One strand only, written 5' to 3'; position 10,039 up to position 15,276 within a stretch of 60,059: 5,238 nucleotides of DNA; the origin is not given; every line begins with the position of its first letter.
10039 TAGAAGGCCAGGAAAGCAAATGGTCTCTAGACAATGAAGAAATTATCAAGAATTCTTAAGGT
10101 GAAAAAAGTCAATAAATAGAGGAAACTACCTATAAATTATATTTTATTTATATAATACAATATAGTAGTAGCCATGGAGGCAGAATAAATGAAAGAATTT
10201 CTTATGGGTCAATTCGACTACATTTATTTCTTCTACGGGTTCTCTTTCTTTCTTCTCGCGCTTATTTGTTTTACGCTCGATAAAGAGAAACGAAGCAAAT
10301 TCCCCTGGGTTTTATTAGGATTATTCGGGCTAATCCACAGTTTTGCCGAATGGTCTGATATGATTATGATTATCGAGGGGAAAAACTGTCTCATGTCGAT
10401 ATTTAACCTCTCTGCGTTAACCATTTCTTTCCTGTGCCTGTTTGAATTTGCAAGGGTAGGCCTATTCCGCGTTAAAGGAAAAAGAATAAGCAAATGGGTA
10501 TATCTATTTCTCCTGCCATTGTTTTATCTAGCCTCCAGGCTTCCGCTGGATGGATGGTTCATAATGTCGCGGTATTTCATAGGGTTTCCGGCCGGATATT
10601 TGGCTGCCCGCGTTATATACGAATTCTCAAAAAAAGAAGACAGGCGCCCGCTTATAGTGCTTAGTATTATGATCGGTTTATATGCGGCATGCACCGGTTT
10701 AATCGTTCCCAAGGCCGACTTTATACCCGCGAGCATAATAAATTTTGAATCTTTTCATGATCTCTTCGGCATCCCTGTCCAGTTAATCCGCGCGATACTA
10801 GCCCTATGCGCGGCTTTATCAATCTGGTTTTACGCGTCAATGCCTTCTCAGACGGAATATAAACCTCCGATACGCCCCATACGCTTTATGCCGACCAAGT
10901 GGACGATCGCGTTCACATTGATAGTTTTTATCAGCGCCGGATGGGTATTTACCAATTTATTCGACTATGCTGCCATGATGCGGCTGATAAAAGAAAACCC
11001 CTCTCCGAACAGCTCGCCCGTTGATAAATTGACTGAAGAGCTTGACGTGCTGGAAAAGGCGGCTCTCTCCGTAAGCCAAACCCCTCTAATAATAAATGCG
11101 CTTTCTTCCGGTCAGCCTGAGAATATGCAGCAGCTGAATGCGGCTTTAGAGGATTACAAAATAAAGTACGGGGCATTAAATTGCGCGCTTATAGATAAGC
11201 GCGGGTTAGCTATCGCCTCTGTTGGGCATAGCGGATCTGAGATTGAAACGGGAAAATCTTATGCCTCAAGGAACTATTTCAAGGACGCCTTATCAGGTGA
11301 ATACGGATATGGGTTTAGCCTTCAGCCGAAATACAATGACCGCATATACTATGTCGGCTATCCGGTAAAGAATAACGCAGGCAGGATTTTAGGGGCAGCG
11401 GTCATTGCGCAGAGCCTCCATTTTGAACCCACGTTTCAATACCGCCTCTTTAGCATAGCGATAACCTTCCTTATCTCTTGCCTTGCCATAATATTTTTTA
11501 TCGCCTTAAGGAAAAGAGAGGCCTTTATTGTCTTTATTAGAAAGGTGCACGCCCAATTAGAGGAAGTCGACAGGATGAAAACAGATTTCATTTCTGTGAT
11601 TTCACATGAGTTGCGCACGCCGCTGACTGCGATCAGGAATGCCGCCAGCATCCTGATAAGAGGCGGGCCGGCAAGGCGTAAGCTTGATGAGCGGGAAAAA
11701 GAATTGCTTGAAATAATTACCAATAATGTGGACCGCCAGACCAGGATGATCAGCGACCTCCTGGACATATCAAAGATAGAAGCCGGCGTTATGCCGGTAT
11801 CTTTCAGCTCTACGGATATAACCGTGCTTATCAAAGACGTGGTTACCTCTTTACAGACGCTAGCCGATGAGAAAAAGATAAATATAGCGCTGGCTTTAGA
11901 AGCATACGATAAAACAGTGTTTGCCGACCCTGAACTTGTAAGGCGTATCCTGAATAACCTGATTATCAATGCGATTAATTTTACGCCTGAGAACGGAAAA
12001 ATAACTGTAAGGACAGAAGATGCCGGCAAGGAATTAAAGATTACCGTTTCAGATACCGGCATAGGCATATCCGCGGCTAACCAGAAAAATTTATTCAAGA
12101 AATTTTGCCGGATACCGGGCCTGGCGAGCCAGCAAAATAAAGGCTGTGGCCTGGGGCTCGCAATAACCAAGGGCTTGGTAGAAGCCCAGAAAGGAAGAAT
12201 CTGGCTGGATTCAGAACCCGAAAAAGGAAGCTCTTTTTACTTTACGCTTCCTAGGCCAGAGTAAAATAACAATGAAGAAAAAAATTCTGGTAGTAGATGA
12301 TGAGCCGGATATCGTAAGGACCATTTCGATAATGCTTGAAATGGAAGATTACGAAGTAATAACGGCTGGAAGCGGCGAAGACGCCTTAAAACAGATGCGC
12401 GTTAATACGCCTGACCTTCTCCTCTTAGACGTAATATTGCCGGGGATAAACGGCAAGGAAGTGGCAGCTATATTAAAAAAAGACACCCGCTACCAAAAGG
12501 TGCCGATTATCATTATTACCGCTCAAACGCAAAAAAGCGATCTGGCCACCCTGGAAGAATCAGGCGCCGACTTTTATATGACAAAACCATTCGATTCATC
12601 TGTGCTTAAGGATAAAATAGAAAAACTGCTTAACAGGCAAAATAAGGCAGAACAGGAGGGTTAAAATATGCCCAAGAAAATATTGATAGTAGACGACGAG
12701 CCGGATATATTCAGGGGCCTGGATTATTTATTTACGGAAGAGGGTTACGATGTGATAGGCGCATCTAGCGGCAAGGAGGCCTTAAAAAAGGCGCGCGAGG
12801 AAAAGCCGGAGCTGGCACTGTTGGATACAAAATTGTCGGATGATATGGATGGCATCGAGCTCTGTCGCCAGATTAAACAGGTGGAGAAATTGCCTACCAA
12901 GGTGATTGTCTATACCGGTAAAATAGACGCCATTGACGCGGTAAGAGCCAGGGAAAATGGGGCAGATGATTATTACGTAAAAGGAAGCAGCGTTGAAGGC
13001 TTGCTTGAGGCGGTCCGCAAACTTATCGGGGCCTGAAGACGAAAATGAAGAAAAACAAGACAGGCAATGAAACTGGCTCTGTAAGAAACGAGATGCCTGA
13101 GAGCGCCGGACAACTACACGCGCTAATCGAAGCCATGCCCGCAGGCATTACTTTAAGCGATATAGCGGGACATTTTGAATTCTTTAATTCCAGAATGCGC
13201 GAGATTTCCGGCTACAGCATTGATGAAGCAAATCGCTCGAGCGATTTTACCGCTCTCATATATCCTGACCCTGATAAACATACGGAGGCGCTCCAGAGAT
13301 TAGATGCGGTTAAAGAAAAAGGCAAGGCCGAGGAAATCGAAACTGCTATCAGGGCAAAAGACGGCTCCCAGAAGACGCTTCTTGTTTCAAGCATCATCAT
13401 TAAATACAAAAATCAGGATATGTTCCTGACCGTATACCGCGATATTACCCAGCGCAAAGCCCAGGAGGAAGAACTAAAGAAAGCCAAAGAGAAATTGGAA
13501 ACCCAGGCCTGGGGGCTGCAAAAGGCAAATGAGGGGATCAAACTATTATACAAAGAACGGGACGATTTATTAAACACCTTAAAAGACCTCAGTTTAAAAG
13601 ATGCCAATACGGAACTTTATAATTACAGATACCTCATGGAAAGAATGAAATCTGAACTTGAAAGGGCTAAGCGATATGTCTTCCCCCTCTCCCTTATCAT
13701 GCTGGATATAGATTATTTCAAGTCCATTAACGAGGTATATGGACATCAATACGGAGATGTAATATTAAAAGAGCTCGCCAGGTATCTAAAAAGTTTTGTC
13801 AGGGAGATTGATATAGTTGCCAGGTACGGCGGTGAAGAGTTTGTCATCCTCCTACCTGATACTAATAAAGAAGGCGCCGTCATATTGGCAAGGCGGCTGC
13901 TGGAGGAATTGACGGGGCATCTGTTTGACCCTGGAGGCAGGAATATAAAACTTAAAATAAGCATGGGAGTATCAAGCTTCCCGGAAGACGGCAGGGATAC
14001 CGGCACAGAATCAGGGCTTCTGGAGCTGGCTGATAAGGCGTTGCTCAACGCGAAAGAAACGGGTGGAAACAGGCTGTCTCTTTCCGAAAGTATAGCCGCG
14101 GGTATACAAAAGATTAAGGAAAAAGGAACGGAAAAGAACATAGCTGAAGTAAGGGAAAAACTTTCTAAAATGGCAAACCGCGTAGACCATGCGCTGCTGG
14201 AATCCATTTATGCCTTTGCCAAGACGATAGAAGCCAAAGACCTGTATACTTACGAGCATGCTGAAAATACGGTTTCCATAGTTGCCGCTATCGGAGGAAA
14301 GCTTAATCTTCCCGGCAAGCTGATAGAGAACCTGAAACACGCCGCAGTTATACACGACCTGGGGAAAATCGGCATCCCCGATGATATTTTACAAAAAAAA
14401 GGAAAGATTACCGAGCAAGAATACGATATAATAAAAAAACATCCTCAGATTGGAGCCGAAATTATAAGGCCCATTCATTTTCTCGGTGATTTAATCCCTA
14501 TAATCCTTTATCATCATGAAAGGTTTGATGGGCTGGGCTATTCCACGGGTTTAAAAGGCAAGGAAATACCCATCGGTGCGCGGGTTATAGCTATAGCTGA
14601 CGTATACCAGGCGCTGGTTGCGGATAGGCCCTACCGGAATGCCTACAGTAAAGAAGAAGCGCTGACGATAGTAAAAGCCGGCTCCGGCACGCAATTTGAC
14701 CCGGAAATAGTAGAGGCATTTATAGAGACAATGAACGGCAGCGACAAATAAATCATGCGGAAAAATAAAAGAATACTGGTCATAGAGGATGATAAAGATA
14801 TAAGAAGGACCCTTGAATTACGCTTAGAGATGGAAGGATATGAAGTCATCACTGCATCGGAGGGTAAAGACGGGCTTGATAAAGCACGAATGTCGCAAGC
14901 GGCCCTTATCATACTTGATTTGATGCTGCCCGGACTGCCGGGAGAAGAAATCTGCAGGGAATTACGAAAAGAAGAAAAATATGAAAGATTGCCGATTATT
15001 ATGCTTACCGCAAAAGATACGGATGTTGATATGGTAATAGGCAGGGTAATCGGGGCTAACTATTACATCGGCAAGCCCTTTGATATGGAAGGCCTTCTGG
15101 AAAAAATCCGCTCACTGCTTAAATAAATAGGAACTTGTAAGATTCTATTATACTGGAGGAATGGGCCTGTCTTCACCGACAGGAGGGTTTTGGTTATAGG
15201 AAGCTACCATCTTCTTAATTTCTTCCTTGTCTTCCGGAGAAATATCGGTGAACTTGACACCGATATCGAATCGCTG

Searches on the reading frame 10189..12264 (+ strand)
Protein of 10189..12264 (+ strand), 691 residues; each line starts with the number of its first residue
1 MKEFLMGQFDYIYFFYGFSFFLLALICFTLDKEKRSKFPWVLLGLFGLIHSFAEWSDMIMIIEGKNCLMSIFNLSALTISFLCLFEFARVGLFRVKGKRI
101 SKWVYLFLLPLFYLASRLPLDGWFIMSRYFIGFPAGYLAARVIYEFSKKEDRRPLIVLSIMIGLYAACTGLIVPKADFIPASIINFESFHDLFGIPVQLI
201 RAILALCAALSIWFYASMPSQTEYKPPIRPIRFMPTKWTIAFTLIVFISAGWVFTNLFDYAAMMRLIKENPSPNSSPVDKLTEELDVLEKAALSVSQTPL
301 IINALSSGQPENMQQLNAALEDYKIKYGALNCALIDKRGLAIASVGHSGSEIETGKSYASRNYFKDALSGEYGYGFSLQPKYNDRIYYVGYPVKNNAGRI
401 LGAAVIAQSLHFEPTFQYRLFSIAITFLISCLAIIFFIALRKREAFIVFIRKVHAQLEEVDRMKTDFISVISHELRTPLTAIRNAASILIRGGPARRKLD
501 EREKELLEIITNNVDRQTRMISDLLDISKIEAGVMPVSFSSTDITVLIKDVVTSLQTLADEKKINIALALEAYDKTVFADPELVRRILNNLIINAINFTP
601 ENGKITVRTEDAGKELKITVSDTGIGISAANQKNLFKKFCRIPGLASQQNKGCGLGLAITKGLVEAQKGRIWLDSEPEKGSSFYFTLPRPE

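Call 75: search_protein_families(library=pfam, proteins=[window:10189-12264:+], max_evalue=0.0001)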
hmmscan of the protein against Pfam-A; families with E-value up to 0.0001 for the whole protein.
window:10189-12264:+ (691 aa): 4 families
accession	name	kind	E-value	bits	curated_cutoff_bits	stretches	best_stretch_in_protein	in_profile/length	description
PF02518.31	HATPase_c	-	2.6e-26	92.6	26.4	1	580-690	2-110/111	Histidine kinase-, DNA gyrase B-, and HSP90-like ATPase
PF00512.31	HisKA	-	2.2e-20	72.9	26.9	1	463-533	1-66/66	His Kinase A (phospho-acceptor) domain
PF02743.24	dCache_1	-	3.5e-06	27.2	45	1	285-407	26-149/240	Cache domain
PF13581.12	HATPase_c_2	-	9.7e-05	22.8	27.4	0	589-665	41-110/127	Histidine kinase-like ATPase domain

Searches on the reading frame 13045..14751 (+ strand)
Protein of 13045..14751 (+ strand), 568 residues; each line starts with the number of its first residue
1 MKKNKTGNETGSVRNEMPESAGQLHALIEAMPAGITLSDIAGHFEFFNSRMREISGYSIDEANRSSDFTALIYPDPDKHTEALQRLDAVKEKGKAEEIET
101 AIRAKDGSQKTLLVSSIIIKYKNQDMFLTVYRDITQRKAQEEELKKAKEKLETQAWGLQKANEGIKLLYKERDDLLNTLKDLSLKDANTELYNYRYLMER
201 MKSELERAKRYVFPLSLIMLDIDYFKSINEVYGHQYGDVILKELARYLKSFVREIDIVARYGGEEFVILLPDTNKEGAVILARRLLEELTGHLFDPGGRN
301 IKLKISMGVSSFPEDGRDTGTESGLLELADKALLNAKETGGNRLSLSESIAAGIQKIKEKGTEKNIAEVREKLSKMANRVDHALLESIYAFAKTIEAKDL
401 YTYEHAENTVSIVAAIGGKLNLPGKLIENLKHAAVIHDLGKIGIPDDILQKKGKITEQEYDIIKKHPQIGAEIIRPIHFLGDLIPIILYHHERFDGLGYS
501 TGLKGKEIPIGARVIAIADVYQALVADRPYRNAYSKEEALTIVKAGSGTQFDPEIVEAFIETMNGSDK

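Call 14: search_protein_families(library=pfam, proteins=[window:13045-14751:+], max_evalue=0.01)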
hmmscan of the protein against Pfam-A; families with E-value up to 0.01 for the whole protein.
window:13045-14751:+ (568 aa): 7 families
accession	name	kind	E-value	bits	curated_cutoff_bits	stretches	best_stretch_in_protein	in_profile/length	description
PF00990.26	GGDEF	-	1.7e-40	138.8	23.8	1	185-343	3-161/161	Diguanylate cyclase, GGDEF domain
PF13487.12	HD_5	-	8.8e-38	130.1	27.2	1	392-555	4-170/170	HD domain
PF01966.28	HD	-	5.8e-19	68.9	22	1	402-523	1-115/116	HD domain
PF00989.32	PAS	-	5.3e-07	30.1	22.6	1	23-133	2-112/113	PAS fold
PF13426.13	PAS_9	-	5.7e-07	30.2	27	1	32-136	1-103/103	PAS domain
PF13188.13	PAS_8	-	2.1e-05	24.7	21.8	1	23-77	2-53/65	PAS domain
PF08447.18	PAS_3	-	5.5e-05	23.8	25.6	1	46-124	3-80/89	PAS fold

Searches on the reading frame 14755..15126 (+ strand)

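Call 14: search_protein_families(library=pfam, proteins=[window:14755-15126:+], max_evalue=0.01)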
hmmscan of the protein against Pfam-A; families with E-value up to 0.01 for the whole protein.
window:14755-15126:+ (123 aa): 2 families
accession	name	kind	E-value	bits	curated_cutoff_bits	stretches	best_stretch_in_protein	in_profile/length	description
PF00072.30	Response_reg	-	9.4e-26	90.6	30.2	1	7-119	1-111/111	Response regulator receiver domain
PF06490.17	FleQ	-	0.00033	21.4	22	1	6-99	1-87/108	Flagellar regulatory protein FleQ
